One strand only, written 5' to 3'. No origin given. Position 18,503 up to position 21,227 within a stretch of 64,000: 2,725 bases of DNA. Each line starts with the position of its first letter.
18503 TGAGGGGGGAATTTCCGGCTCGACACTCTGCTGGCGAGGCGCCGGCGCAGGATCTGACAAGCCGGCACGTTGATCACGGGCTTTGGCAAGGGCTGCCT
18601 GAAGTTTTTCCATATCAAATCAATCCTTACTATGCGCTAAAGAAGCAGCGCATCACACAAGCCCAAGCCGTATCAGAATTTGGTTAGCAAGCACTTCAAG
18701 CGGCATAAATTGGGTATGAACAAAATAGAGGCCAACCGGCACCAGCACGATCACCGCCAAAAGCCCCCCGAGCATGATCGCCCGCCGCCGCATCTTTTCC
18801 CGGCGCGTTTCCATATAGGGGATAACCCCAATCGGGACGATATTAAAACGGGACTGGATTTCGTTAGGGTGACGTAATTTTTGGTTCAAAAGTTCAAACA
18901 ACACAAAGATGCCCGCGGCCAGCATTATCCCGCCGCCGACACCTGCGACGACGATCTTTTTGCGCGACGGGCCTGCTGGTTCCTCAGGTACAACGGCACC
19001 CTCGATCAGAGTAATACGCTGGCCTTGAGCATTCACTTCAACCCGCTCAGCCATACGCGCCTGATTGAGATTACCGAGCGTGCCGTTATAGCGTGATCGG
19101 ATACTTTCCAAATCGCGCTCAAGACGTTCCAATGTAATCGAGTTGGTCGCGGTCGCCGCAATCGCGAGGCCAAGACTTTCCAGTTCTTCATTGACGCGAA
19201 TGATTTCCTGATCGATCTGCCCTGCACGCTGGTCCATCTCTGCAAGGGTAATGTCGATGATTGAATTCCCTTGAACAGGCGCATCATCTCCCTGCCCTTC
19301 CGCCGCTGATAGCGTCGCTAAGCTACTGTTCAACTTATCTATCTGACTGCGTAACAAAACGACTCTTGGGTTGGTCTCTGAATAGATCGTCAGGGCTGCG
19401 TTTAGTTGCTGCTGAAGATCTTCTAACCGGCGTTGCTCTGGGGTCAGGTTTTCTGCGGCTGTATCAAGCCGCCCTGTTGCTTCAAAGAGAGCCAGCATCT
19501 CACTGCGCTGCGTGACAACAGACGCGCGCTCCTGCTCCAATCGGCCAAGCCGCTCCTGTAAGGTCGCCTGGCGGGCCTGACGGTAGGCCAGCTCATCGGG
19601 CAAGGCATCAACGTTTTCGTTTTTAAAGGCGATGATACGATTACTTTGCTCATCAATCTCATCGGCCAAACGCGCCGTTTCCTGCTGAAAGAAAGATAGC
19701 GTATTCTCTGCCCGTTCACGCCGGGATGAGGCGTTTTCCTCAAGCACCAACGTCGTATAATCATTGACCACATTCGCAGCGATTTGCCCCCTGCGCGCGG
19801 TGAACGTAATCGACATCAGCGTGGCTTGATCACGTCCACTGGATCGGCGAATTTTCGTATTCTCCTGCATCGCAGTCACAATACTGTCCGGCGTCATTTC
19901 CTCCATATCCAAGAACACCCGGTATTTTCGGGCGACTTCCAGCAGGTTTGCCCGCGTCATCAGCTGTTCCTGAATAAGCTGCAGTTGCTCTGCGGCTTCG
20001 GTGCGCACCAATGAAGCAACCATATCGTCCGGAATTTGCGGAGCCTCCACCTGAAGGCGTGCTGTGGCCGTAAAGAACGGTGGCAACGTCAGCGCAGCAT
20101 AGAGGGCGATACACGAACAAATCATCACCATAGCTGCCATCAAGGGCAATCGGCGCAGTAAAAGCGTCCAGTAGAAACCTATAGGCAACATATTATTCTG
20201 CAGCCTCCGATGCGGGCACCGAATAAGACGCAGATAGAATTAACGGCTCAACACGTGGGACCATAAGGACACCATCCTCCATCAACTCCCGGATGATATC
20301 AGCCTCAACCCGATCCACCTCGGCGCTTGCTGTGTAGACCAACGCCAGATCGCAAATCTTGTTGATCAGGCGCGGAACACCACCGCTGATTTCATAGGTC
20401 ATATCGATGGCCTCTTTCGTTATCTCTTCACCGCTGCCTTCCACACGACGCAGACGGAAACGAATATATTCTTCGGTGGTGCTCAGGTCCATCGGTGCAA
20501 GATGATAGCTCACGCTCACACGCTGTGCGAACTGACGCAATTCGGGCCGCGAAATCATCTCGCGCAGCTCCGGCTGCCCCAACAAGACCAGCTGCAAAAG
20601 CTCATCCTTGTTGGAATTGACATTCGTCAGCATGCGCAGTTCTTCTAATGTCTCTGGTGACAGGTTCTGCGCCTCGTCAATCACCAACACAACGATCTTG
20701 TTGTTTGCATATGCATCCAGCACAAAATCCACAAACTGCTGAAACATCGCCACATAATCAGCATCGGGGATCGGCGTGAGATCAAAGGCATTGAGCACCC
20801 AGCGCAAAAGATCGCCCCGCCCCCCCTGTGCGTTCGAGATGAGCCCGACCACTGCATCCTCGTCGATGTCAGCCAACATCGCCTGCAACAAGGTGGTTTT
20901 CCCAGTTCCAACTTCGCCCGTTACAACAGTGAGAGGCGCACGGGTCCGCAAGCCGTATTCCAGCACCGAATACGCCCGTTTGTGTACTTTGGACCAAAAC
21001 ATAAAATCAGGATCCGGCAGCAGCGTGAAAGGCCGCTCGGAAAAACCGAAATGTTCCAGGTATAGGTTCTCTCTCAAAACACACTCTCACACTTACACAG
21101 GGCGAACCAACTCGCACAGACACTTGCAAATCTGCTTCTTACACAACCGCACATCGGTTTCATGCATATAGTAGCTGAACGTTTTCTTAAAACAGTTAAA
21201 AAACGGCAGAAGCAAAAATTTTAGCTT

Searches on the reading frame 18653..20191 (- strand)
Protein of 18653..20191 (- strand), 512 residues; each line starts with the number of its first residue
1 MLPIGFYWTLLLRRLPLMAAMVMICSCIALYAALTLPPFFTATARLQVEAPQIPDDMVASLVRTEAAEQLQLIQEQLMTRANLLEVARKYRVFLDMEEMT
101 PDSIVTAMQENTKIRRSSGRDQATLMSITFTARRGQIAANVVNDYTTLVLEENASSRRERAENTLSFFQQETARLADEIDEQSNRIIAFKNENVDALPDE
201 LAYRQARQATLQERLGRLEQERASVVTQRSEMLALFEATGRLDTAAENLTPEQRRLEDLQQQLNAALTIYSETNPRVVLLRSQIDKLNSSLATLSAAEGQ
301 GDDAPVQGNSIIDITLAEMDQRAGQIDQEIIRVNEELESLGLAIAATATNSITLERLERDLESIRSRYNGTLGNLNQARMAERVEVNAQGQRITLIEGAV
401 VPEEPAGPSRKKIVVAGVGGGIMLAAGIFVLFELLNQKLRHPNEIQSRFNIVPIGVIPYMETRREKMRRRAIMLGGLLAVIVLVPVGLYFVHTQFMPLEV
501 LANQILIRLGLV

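Call 27: search_protein_families(library=ncbifam, proteins=[window:18653-20191:-], max_evalue=0.001)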
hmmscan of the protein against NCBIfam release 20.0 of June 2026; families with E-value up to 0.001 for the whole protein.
window:18653-20191:- (512 aa): 6 families
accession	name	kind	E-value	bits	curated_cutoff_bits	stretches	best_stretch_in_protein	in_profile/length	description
TIGR03007.1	pepcterm_ChnLen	equivalog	1.8e-54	184.8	278.85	1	7-489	6-493/498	XrtA system polysaccharide chain length determinant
TIGR01005.1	eps_transp_fam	subfamily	2.9e-10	39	411.7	1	119-466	150-486/754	exopolysaccharide transport protein family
TIGR03017.1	EpsF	equivalog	6.3e-09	35.1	422.75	1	117-451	126-437/444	chain length determinant protein EpsF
NF045487.1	ASRP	equivalog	5.4e-06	25.3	300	1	208-370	312-471/593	archaea-specific SMC-related protein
TIGR01006.1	polys_exp_MPA1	subfamily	9.1e-06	25.3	296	0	391-459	155-223/226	CspC family polysaccharide chain length determinant protein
NF041864.1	EpsV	equivalog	1.2e-05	24.1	800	1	104-432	146-456/484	PCP family exopolysaccharide biosynthesis protein EpsV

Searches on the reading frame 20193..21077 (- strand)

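Call 27: search_protein_families(library=ncbifam, proteins=[window:20193-21077:-], max_evalue=0.001)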
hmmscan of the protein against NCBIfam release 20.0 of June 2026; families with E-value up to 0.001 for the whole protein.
window:20193-21077:- (294 aa): 4 families
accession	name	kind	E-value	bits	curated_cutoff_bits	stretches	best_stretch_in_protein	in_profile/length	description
TIGR03015.1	pepcterm_ATPase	hypoth_equivalog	6.6e-80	268.4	324.5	1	5-268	1-265/269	XrtA/PEP-CTERM system-associated ATPase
TIGR03819.1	heli_sec_ATPase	hypoth_equivalog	2.4e-05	23.7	373.15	1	30-82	162-213/340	TadA family conjugal transfer-associated ATPase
TIGR03420.1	DnaA_homol_Hda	equivalog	0.00063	19.3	194.8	0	44-73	35-64/226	DnaA regulatory inactivator Hda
TIGR02475.1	CobW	equivalog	0.00066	18.7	332.1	1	45-82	2-38/342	cobalamin biosynthesis protein CobW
